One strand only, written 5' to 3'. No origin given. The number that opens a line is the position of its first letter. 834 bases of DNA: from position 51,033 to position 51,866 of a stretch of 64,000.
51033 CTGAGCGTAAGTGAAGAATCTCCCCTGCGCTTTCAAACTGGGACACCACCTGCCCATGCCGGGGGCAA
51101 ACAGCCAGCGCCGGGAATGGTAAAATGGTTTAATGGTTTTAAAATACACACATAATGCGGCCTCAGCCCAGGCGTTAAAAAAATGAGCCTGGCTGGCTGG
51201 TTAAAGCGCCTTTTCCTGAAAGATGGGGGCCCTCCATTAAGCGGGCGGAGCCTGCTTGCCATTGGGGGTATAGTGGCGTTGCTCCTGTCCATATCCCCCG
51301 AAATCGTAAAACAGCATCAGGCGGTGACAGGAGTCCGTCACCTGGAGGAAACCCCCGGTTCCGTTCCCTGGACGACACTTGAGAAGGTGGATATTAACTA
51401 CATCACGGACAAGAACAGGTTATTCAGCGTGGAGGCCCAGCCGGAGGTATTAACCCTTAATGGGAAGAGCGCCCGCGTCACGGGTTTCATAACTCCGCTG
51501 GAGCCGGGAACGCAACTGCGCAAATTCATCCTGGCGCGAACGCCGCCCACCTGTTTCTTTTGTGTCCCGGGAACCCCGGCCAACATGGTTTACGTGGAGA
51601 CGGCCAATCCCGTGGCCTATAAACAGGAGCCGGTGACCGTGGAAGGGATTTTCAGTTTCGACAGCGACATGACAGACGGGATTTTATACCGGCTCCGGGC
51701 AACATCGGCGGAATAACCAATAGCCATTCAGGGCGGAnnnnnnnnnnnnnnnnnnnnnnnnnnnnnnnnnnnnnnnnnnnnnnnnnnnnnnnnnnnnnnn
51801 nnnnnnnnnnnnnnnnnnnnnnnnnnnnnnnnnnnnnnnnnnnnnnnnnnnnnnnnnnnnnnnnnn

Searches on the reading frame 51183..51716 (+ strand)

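Call 25: search_protein_families(library=pfam, proteins=[window:51183-51716:+], max_evalue=0.0001)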
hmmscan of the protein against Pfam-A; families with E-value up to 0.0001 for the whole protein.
window:51183-51716:+ (177 aa): 1 family
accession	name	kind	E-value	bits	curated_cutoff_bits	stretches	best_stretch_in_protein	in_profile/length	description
PF11736.14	DUF3299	-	7.7e-08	33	22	1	83-163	38-122/139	Protein of unknown function (DUF3299)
